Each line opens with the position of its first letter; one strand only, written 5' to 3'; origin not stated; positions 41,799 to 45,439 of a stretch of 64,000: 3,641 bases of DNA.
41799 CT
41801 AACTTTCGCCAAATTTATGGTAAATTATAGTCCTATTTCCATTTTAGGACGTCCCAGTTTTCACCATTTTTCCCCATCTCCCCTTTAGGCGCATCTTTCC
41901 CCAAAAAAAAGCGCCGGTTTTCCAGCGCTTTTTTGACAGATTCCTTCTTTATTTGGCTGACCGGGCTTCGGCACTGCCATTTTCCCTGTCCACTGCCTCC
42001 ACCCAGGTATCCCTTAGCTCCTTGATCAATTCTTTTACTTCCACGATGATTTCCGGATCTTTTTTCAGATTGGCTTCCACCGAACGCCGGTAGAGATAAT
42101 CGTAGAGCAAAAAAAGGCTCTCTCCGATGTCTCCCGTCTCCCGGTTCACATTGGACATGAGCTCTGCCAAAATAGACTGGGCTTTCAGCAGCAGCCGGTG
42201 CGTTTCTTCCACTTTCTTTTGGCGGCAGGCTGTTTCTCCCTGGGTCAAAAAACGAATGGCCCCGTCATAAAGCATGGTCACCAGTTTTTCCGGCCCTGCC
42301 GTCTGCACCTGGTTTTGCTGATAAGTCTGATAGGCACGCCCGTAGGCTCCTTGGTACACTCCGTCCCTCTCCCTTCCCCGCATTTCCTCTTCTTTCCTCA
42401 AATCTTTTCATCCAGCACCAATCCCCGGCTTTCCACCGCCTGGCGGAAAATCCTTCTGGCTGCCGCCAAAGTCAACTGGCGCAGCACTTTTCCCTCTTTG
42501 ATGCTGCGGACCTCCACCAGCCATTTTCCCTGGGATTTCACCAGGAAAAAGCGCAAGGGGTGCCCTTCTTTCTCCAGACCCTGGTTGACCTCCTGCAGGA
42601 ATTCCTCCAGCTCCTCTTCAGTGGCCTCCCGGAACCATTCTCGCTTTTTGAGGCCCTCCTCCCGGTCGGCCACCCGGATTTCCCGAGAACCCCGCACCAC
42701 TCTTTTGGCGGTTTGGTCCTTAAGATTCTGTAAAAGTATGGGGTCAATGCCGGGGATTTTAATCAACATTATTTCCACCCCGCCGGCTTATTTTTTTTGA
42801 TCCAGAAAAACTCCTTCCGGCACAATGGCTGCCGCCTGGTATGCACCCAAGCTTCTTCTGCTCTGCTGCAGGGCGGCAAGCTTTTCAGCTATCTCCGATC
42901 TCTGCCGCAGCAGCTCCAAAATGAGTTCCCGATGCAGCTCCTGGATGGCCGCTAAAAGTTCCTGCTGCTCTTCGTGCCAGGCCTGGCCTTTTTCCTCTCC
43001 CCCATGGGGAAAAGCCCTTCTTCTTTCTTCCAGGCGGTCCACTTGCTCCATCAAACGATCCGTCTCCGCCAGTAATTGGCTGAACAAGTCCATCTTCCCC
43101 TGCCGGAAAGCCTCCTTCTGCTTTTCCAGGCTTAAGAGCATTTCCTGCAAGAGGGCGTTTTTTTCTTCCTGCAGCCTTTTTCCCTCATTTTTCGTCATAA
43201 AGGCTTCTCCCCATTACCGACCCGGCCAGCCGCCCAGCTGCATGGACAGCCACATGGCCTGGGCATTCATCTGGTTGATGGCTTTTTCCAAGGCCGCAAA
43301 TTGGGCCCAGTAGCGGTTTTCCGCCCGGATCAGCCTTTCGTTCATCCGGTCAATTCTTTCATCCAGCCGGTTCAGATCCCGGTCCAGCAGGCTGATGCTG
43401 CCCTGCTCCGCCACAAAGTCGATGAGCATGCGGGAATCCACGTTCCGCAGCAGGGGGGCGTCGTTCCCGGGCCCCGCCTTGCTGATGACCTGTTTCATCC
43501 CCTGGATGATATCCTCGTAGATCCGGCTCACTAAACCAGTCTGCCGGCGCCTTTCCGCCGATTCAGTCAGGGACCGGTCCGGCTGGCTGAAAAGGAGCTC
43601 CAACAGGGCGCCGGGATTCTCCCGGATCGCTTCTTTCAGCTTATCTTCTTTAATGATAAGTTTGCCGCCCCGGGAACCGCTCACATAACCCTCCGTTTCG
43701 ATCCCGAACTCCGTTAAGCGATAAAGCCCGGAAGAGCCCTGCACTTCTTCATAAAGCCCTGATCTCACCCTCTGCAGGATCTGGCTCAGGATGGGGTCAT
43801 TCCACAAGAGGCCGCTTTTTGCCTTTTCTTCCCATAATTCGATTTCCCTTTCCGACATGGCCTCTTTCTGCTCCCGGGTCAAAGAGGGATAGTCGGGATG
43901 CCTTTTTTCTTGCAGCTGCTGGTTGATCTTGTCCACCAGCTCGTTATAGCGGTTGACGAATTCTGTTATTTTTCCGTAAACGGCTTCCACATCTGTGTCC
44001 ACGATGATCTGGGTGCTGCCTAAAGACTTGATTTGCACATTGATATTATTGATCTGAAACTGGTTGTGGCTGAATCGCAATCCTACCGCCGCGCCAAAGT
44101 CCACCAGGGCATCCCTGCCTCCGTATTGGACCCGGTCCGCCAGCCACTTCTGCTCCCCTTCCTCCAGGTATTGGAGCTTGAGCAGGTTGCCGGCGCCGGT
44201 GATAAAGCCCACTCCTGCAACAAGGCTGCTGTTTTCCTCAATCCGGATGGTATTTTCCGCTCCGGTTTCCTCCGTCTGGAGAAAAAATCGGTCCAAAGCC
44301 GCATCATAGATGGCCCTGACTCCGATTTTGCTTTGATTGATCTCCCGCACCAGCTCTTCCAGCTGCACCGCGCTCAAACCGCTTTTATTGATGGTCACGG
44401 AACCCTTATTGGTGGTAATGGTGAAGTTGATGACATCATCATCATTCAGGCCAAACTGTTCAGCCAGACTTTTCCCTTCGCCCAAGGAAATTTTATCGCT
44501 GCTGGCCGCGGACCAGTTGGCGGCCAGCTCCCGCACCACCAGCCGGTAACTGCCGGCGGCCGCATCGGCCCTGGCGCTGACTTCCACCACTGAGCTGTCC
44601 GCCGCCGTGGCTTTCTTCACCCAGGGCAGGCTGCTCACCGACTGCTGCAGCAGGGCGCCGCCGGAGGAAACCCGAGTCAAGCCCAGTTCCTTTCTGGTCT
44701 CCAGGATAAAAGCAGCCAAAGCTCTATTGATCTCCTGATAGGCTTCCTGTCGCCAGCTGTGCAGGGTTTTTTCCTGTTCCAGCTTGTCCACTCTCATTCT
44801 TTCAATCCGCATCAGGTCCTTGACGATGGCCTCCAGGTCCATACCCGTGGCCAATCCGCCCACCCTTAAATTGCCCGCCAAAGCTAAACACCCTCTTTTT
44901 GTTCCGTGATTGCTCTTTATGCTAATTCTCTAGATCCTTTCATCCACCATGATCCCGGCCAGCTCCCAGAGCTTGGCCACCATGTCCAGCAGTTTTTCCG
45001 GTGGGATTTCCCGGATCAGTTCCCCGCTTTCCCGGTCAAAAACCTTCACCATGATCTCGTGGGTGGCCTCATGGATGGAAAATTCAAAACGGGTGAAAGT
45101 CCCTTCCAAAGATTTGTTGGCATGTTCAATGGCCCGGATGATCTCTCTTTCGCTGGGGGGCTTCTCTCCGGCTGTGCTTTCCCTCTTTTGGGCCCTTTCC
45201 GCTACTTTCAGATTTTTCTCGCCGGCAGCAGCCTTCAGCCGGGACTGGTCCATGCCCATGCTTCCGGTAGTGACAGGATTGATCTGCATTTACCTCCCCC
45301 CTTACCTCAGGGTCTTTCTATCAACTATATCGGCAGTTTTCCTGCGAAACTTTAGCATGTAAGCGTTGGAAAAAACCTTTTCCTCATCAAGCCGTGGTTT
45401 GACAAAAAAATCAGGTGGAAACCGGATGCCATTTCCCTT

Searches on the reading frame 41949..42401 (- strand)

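Call 35: search_protein_families(library=pfam, proteins=[window:41949-42401:-], max_evalue=1)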
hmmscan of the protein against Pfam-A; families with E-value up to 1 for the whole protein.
window:41949-42401:- (150 aa): 1 family
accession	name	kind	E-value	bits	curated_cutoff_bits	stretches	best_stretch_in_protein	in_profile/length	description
PF02561.19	FliS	-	4.2e-39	133.8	26.7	1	24-136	1-114/115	Flagellar protein FliS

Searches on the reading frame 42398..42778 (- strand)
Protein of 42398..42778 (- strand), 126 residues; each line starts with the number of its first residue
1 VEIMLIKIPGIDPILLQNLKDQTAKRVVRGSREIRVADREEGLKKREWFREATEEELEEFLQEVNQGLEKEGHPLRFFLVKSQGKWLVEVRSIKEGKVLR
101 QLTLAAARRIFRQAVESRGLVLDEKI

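Call 35: search_protein_families(library=pfam, proteins=[window:42398-42778:-], max_evalue=1)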
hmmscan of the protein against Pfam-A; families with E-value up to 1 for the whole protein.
window:42398-42778:- (126 aa): 2 families
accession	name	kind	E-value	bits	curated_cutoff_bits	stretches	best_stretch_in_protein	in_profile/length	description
PF03646.20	FlaG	-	6e-06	26.8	23.8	1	44-124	21-101/101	FlaG protein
PF10674.14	Ycf54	-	0.16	12.7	25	1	53-88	15-49/92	Ycf54 protein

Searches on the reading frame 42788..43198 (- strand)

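Call 35: search_protein_families(library=pfam, proteins=[window:42788-43198:-], max_evalue=1)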
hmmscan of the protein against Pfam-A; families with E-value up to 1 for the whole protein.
window:42788-43198:- (136 aa): 6 families
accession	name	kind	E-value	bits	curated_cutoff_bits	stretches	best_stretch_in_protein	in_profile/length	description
PF05130.17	FlgN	-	2.6e-05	25.1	30.5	1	7-112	7-106/147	FlgN protein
PF05400.18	FliT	-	0.00015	22.9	29.5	1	29-120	3-85/85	Flagellar protein FliT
PF24564.1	DUF7605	-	0.024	15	27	1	15-103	49-137/183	Domain of unknown function (DUF7605)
PF10280.14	Med11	-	0.028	15.3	26.9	1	22-73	37-89/120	Mediator complex protein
PF20027.4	DUF6435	-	0.051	14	26.9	1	23-56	20-53/53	Family of unknown function (DUF6435)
PF04642.17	DUF601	-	0.31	10.8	24.1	1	4-87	219-300/327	Protein of unknown function, DUF601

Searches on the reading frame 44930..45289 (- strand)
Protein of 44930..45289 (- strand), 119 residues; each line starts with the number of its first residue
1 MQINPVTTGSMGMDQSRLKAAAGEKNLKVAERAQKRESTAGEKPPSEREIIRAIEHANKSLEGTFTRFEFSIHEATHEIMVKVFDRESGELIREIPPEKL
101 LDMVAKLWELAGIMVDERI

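Call 35: search_protein_families(library=pfam, proteins=[window:44930-45289:-], max_evalue=1)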
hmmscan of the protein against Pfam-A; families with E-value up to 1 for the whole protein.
window:44930-45289:- (119 aa): 1 family
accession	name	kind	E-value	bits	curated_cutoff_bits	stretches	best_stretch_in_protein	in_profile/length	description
PF03646.20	FlaG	-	3.2e-29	101.5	23.8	1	23-117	7-101/101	FlaG protein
